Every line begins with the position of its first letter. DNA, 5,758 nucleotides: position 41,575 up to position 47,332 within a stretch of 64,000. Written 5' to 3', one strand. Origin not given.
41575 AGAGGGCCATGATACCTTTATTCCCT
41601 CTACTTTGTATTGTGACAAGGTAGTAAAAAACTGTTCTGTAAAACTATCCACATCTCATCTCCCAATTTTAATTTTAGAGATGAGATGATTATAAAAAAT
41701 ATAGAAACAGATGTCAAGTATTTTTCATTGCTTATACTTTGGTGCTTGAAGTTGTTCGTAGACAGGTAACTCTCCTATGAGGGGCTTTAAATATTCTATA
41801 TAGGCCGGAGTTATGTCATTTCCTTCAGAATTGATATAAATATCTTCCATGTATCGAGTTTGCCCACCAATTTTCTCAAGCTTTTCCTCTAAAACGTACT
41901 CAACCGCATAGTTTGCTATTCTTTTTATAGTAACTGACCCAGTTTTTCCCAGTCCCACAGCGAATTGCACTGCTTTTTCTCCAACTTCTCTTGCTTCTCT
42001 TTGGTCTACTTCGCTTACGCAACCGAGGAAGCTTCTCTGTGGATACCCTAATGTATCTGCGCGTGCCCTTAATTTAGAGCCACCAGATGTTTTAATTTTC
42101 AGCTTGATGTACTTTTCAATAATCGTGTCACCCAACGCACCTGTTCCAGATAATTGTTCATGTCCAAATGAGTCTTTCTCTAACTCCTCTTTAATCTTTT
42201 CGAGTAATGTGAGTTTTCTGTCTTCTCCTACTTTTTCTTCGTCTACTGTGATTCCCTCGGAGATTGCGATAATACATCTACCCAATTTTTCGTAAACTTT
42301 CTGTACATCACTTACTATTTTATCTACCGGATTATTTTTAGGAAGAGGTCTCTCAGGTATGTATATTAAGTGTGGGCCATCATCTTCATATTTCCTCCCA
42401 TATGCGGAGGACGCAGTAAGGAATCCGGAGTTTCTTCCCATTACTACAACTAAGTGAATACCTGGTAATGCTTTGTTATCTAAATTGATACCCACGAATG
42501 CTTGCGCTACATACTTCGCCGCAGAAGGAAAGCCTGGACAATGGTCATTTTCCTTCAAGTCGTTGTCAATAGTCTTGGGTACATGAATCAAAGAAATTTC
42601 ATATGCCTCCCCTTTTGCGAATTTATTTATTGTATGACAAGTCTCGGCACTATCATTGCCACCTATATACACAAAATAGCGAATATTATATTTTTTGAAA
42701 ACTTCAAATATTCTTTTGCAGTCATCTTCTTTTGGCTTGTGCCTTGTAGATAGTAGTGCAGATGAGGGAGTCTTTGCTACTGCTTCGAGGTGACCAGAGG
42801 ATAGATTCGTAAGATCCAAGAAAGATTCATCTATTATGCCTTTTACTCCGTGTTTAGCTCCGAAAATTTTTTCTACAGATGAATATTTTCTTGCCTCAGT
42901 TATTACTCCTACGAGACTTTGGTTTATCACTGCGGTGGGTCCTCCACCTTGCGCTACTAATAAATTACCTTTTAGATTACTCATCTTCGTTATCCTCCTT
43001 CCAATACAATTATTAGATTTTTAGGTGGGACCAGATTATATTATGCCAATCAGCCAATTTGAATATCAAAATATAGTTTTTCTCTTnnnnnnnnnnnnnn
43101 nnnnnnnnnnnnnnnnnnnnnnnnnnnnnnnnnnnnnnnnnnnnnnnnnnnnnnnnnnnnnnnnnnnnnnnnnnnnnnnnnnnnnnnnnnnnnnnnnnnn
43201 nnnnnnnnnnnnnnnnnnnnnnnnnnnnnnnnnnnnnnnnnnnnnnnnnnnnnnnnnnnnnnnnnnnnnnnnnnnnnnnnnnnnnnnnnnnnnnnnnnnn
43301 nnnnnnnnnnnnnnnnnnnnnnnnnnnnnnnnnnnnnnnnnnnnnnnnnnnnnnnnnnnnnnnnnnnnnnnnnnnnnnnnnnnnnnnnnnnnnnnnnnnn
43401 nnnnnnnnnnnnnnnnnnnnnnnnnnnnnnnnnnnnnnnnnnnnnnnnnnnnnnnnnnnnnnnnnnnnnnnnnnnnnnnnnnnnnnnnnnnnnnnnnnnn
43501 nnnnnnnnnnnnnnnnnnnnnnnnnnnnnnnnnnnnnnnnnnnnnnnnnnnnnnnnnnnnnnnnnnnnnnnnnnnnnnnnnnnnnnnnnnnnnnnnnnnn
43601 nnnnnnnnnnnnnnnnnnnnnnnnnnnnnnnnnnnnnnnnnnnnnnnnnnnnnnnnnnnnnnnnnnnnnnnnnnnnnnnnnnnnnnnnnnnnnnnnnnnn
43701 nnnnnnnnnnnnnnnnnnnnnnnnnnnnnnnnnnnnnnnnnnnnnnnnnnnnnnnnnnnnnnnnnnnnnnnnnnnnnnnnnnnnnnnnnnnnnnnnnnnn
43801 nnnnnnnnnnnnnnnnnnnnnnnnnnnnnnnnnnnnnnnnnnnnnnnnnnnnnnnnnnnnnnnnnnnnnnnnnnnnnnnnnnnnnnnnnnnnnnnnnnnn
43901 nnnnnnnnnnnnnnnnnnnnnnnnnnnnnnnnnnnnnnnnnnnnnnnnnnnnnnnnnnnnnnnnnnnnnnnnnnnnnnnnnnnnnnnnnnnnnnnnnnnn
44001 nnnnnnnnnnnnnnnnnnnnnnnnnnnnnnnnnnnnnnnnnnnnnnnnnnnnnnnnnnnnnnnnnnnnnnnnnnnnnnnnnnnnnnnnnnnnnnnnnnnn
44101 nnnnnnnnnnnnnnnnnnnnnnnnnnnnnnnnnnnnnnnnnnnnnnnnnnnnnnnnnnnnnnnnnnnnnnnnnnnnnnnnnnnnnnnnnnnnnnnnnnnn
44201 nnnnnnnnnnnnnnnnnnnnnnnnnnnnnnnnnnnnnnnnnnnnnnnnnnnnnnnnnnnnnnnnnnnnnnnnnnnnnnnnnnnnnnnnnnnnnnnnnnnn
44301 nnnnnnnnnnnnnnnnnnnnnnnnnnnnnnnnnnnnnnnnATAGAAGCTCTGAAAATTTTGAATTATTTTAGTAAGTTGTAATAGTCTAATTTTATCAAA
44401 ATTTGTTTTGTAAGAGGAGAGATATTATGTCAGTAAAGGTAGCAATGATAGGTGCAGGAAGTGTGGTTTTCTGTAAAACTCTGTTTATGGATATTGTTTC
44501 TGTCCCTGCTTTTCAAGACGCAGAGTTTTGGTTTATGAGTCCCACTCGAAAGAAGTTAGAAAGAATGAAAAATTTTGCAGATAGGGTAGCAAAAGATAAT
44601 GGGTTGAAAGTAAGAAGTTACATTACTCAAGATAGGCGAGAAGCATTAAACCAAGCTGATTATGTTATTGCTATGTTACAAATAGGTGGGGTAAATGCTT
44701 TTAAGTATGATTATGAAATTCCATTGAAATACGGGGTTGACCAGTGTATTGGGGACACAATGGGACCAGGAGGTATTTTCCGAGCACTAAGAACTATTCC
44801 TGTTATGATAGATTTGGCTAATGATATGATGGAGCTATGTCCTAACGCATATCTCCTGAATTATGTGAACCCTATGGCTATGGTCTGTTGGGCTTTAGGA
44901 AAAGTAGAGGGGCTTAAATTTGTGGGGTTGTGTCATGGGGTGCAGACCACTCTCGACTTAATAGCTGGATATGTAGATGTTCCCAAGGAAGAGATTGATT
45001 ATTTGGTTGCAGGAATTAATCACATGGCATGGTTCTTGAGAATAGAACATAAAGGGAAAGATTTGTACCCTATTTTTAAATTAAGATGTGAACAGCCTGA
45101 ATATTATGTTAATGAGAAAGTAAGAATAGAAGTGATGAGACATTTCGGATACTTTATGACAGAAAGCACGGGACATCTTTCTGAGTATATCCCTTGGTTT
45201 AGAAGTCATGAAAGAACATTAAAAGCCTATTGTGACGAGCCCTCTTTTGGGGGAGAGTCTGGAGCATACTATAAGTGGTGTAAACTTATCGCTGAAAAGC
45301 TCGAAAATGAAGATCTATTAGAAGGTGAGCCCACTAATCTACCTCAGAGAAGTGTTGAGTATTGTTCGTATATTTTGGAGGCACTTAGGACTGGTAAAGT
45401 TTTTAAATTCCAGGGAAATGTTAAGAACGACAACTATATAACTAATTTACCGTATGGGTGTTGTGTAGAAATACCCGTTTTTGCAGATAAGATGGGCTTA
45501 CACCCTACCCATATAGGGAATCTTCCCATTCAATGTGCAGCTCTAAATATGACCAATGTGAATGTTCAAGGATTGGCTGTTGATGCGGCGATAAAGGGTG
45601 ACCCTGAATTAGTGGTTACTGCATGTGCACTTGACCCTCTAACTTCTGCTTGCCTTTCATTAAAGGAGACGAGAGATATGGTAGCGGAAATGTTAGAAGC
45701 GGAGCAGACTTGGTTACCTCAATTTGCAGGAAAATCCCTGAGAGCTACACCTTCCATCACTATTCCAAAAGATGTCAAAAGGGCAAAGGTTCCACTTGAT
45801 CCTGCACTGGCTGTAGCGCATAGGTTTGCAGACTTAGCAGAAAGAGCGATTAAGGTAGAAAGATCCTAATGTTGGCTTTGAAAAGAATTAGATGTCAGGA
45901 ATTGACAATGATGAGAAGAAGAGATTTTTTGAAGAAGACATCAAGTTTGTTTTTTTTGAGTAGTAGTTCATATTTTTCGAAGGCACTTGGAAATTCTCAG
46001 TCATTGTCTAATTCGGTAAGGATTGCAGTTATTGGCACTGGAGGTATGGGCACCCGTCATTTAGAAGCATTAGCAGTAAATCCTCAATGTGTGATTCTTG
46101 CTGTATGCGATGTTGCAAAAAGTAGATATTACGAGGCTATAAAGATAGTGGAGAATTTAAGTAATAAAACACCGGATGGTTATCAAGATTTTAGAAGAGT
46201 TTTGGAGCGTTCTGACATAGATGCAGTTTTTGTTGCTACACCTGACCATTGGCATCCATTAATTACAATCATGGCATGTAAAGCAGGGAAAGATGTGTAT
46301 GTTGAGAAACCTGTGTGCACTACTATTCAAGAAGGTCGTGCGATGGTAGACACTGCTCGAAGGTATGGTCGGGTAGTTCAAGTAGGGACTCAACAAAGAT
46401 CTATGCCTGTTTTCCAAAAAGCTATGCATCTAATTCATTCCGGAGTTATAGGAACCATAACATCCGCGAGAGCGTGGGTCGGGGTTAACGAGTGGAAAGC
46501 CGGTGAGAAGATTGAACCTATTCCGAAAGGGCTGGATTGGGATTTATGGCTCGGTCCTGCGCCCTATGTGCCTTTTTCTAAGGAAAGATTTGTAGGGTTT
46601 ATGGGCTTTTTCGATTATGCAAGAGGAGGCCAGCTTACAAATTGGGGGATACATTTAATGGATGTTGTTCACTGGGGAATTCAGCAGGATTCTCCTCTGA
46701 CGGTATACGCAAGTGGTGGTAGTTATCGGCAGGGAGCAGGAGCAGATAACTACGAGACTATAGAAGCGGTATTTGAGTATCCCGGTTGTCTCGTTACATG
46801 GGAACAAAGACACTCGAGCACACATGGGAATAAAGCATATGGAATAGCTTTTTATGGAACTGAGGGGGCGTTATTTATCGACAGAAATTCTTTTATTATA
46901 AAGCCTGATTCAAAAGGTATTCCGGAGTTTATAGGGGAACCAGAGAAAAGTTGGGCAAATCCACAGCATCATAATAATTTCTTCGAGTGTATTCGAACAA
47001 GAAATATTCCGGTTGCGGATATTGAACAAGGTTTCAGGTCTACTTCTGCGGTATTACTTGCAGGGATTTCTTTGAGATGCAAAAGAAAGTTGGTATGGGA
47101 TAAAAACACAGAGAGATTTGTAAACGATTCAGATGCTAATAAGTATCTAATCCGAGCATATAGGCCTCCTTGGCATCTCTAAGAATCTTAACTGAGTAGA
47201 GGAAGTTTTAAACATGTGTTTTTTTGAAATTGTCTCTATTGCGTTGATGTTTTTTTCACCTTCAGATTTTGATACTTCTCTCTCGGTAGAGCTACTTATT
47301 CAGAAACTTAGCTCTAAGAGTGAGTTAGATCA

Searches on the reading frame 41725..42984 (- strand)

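Call 6: search_protein_families(library=pfam, proteins=[window:41725-42984:-], max_evalue=0.0001)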
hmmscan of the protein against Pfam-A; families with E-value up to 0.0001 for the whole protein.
window:41725-42984:- (419 aa): 1 family
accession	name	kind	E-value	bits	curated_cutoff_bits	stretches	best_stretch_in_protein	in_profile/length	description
PF00365.25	PFK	-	4.7e-48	164.4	30.9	1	8-290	2-266/277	Phosphofructokinase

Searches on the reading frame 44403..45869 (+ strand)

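Call 6: search_protein_families(library=pfam, proteins=[window:44403-45869:+], max_evalue=0.0001)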
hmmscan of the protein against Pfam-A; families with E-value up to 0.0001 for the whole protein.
window:44403-45869:+ (488 aa): 2 families
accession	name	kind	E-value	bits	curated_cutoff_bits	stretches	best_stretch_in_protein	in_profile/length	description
PF02056.22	Glyco_hydro_4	-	4.7e-53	179.9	23.2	1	12-190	1-180/183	Family 4 glycosyl hydrolase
PF11975.13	Glyco_hydro_4C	-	8e-51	173.4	24.1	1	202-414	1-211/211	Family 4 glycosyl hydrolase C-terminal domain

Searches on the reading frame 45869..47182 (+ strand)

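Call 6: search_protein_families(library=pfam, proteins=[window:45869-47182:+], max_evalue=0.0001)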
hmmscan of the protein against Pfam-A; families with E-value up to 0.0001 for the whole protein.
window:45869-47182:+ (437 aa): 4 families
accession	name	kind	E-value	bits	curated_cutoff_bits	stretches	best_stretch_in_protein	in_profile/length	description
PF19051.5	GFO_IDH_MocA_C2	-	8.5e-27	94.7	23.3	1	203-436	37-253/254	Oxidoreductase family, C-terminal alpha/beta domain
PF01408.29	GFO_IDH_MocA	-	4.9e-24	85.8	24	1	50-173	1-119/120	Oxidoreductase family, NAD-binding Rossmann fold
PF22725.1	GFO_IDH_MocA_C3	-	1.9e-09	38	27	1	252-335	42-123/124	GFO/IDH/MocA C-terminal domain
PF02894.22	GFO_IDH_MocA_C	-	6.2e-05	23.3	22.9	0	252-392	39-200/218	Oxidoreductase family, C-terminal alpha/beta domain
